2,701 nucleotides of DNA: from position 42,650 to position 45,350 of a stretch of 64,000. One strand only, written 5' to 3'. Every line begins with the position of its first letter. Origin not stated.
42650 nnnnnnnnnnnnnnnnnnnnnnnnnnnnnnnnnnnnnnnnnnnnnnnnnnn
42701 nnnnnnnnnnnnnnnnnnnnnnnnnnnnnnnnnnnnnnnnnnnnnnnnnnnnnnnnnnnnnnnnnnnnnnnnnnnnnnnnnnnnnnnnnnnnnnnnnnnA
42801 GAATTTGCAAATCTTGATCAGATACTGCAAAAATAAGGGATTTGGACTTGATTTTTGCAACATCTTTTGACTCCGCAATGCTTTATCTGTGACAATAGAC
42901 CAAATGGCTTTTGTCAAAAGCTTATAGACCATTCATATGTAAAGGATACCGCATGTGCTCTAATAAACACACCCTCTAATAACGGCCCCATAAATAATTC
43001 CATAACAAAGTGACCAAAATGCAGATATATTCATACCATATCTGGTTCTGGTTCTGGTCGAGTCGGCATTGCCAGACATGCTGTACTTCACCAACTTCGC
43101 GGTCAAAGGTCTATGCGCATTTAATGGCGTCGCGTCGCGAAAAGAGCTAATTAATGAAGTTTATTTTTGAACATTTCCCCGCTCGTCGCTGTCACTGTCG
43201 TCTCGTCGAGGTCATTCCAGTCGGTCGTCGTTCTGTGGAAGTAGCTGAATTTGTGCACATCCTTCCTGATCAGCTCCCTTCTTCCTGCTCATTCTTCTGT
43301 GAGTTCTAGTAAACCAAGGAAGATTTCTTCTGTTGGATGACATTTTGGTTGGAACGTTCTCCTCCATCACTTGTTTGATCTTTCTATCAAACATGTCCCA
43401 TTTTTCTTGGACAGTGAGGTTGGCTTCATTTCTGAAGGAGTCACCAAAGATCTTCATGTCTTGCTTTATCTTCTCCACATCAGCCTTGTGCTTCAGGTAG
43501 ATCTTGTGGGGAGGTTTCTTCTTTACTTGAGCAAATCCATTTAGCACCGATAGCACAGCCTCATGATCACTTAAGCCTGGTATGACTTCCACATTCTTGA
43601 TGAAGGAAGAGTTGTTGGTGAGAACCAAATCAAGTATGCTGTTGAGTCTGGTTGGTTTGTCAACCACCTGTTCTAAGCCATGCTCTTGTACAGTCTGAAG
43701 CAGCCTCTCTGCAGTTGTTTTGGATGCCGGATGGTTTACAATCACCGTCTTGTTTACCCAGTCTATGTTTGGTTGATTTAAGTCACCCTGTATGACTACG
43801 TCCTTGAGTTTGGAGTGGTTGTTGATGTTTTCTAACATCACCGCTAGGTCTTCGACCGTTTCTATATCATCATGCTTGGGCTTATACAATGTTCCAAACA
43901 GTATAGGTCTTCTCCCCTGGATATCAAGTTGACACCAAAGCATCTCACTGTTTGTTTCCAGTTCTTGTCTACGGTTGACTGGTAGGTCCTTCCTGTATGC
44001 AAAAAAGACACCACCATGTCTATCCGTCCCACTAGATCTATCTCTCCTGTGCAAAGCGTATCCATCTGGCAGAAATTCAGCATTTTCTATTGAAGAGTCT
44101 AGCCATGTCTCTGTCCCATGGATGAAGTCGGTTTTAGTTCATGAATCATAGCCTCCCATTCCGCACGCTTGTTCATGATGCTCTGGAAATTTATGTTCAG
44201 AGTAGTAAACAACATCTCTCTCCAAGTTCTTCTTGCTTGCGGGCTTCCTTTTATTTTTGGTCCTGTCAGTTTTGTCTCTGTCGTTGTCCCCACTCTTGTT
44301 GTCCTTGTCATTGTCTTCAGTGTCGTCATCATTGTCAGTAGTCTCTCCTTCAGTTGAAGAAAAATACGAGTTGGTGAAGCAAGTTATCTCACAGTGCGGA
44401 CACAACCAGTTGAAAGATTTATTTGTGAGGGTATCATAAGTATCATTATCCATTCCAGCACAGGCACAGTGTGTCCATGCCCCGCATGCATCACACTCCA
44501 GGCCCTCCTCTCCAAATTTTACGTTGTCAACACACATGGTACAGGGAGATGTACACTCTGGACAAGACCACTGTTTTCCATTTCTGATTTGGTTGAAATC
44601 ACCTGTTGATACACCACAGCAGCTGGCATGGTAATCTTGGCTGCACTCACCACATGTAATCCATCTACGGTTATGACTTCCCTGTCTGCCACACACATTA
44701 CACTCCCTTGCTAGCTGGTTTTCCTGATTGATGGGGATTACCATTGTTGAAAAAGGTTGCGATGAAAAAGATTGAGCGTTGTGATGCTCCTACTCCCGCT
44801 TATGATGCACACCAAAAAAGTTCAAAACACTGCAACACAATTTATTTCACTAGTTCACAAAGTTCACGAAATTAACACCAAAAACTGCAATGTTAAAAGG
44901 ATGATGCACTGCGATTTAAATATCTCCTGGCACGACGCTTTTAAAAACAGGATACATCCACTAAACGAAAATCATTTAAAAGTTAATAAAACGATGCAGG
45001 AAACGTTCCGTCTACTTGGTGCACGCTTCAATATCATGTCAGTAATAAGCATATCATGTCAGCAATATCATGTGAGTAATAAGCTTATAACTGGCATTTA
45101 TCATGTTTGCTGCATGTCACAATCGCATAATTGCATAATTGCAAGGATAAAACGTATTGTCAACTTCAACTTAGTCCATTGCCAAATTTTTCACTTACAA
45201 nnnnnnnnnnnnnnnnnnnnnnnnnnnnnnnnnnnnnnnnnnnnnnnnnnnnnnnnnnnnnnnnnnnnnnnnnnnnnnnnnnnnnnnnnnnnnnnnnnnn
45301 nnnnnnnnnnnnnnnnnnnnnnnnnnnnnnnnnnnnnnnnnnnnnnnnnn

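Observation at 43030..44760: Retroelement fragment encoding dual-PHD-finger ORF plus APE endonuclease, without RT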

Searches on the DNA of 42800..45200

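Call 36: search_rna_families(source=window, start=42800, end=45200, threshold=evalue, max_evalue=1)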
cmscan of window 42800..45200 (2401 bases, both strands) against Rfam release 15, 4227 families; matches with E-value up to 1: 0.
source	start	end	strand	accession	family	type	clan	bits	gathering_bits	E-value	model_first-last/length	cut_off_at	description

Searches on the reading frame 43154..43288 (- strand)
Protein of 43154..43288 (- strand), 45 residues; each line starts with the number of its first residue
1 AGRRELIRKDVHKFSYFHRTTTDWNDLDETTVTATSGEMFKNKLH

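Call 38: find_homologous_proteins(query=window:43154-43288:-, max_evalue=0.01)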
Query seq(45 aa): no candidate shares three 5-residue words with the query. No homologue found.

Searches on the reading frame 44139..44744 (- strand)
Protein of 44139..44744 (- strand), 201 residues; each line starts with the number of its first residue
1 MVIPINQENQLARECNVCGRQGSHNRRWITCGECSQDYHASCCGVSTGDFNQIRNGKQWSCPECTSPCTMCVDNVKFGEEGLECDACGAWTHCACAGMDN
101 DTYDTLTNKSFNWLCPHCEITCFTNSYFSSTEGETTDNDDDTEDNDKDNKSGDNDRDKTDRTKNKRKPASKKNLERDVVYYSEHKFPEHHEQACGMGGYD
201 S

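Call 3: search_protein_families(library=pfam, proteins=[window:44139-44744:-], max_evalue=1)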
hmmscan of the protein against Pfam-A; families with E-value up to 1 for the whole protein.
window:44139-44744:- (201 aa): 8 families
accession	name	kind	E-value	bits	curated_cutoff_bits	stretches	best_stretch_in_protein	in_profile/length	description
PF00628.35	PHD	-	3.9e-12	46.4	24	2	15-64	1-47/47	PHD-finger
PF16866.11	PHD_4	-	3.5e-05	24.1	30.6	2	13-65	5-65/65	PHD-finger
PF17658.6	DUF5520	-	0.04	13.5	32.9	1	125-184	199-258/342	Family of unknown function (DUF5520)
PF25164.1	CoiA_N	-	0.053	13.5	26.3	1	47-69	6-28/50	Competence protein CoiA, N-terminal domain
PF15881.10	DUF4734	-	0.36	11.5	25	1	10-43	30-62/91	Domain of unknown function (DUF4734)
PF02724.19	CDC45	-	0.49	9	34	1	133-173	128-175/624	CDC45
PF08158.18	SDA1_HEAT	-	0.62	9.4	26.4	1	114-183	146-211/364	SDA1, HEAT repeat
PF24181.1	TPR_TTI1_C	-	0.73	9.9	27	1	119-179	36-97/273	TTI1 C-terminal TPR domain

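Call 52: find_encoding_contigs(protein=window:44139-44744:-, flank=5000, max_places=6)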
Protein window:44139-44744:- (201 aa): no gene with exactly this product is on record in the collection.
